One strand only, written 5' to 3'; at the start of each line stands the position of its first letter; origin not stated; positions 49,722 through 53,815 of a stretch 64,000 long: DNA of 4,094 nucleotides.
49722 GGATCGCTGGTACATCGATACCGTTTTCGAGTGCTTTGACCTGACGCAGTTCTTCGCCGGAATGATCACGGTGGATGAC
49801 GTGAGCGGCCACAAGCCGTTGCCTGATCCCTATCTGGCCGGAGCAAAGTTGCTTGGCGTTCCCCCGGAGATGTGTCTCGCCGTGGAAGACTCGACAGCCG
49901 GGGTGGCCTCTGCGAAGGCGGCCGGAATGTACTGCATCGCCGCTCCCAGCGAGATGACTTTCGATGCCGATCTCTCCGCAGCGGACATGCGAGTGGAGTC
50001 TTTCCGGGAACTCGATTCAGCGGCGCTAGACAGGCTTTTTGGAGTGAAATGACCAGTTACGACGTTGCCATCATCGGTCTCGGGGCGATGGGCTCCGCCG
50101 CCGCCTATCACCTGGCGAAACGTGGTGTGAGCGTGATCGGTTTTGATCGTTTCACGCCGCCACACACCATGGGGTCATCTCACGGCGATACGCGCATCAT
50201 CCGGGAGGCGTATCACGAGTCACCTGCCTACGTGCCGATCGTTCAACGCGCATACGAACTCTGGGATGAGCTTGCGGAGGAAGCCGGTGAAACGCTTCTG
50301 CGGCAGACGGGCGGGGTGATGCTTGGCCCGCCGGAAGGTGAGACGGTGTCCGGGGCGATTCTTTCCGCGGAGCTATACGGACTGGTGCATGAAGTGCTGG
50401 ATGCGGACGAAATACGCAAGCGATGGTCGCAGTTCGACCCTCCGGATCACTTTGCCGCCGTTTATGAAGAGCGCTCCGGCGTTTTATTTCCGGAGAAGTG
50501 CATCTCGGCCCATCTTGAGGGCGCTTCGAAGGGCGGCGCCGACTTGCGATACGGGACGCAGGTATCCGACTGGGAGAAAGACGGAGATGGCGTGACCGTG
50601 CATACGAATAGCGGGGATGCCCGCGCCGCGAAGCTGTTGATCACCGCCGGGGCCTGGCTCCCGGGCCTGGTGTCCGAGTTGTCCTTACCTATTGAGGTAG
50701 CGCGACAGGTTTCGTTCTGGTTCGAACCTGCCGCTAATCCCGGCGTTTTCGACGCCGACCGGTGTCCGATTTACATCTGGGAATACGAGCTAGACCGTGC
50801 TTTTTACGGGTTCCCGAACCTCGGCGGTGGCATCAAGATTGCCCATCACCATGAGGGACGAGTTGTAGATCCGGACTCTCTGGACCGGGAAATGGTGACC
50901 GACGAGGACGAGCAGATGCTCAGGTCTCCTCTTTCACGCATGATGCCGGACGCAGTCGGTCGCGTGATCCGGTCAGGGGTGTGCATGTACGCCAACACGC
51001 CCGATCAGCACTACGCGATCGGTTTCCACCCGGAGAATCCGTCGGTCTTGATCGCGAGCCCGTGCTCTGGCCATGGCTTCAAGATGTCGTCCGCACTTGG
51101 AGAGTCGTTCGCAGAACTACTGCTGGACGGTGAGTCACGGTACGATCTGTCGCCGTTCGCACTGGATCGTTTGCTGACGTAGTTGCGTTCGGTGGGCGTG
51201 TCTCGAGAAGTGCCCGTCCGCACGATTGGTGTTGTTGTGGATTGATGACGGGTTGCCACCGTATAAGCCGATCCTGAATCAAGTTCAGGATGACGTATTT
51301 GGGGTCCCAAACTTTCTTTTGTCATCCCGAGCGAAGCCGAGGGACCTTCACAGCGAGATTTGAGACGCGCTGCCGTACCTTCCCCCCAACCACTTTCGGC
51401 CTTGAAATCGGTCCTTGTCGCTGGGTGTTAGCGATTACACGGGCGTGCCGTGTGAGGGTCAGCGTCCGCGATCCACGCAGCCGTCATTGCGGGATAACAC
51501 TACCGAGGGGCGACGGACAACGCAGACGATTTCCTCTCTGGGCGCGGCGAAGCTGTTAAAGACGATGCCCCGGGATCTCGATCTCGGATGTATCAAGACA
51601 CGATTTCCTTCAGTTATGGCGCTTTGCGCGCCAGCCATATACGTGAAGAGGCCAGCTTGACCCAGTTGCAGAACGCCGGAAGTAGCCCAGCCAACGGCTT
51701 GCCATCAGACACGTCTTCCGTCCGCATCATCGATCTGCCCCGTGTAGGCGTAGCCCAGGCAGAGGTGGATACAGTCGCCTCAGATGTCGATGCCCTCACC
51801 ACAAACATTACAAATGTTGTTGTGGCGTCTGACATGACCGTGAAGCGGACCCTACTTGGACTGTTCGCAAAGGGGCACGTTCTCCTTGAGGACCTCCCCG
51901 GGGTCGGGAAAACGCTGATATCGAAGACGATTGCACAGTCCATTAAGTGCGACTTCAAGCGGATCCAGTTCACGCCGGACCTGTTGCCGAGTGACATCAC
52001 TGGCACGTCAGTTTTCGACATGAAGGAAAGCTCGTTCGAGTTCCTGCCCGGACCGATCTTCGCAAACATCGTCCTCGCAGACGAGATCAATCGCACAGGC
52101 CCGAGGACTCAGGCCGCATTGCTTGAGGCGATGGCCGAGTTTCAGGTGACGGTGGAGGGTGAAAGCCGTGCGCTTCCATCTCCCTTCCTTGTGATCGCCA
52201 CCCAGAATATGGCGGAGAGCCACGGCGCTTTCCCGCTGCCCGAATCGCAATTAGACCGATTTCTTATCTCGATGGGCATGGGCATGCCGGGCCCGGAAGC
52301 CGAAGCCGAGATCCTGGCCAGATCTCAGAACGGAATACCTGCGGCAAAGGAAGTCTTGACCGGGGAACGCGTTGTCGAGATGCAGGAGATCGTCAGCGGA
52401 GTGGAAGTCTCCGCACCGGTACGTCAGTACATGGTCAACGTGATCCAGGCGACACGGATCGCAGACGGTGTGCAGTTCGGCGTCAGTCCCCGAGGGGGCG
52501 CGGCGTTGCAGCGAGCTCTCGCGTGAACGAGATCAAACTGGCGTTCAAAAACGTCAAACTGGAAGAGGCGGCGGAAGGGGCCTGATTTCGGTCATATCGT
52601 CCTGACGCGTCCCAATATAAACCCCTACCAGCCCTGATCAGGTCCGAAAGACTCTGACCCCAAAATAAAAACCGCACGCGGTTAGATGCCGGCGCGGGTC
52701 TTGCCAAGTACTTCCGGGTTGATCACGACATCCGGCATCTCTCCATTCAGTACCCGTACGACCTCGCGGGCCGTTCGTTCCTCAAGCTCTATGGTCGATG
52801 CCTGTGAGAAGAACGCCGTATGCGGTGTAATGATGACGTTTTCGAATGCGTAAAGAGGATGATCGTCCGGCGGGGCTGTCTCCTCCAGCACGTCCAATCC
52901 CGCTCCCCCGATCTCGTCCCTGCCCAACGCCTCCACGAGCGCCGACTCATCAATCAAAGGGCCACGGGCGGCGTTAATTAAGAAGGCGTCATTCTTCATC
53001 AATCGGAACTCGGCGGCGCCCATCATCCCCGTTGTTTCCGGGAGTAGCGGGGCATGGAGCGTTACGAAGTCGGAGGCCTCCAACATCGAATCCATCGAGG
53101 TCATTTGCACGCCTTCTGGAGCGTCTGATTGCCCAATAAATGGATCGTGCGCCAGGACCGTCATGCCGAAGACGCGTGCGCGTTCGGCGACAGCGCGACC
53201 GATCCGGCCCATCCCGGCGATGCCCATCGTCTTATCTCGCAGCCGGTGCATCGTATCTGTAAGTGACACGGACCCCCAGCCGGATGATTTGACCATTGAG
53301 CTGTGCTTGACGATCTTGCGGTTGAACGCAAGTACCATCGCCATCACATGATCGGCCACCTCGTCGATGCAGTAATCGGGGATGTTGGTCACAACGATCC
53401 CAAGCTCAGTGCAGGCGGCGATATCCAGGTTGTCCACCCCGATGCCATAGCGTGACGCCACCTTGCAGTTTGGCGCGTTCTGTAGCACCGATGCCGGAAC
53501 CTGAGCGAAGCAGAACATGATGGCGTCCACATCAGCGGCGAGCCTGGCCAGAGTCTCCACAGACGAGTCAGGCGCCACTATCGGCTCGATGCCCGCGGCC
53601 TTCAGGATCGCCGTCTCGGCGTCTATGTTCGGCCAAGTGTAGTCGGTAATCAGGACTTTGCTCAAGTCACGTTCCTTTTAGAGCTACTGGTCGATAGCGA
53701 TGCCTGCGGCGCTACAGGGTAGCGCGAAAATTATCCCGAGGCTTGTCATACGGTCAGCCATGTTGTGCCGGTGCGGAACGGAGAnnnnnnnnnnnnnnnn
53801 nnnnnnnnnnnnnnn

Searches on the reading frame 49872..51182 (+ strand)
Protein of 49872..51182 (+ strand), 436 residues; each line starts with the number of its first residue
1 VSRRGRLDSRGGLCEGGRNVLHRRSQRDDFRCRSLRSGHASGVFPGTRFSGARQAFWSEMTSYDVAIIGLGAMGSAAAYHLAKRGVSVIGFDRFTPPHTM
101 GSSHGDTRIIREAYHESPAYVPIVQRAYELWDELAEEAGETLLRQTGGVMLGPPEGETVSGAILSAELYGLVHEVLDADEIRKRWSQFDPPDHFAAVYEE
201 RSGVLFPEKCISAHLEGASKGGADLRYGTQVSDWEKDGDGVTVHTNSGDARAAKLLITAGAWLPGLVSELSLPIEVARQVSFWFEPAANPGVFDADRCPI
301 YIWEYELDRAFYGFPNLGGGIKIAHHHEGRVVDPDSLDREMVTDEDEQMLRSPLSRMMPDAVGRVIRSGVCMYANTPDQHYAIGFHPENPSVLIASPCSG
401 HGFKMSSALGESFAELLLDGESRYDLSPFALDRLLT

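Call 37: search_protein_families(library=pfam, proteins=[window:49872-51182:+], max_evalue=0.00001)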
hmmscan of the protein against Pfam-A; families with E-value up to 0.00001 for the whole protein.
window:49872-51182:+ (436 aa): 1 family
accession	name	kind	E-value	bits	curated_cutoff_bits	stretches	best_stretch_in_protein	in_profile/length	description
PF01266.30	DAO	-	2.8e-54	185.4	27.9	1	64-416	1-353/353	FAD dependent oxidoreductase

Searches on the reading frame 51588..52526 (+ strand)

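Call 37: search_protein_families(library=pfam, proteins=[window:51588-52526:+], max_evalue=0.00001)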
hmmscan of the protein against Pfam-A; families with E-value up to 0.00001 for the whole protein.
window:51588-52526:+ (312 aa): 3 families
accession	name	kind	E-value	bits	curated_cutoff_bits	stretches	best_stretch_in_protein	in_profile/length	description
PF07726.17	AAA_3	-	1.4e-60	203.4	27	1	97-227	1-131/131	ATPase family associated with various cellular activities (AAA)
PF07728.20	AAA_5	-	4.5e-09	36.9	22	1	97-225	1-139/139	AAA domain (dynein-related subfamily)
PF00004.35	AAA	-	5.4e-06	27.3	21.2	1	103-208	6-110/131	ATPase family associated with various cellular activities (AAA)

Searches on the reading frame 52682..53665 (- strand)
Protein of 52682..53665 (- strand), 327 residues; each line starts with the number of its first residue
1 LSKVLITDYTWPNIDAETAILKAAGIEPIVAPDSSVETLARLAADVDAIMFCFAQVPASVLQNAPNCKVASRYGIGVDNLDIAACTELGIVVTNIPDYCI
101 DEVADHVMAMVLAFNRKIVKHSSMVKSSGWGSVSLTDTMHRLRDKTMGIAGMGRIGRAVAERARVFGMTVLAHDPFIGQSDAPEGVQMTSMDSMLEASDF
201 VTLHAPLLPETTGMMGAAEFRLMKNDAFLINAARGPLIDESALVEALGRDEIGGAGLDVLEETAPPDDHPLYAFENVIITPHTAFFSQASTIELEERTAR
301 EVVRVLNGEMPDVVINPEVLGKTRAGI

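Call 49: search_protein_families(library=pfam, proteins=[window:52682-53665:-], max_evalue=0.00001)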
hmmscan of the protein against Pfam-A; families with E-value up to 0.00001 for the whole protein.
window:52682-53665:- (327 aa): 2 families
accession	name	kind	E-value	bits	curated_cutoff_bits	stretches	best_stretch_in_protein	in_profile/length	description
PF02826.25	2-Hacid_dh_C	-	1.7e-58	197.4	25.1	1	108-284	1-178/178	D-isomer specific 2-hydroxyacid dehydrogenase, NAD binding domain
PF00389.36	2-Hacid_dh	-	5.1e-24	84.9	24.6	1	14-315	8-133/134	D-isomer specific 2-hydroxyacid dehydrogenase, catalytic domain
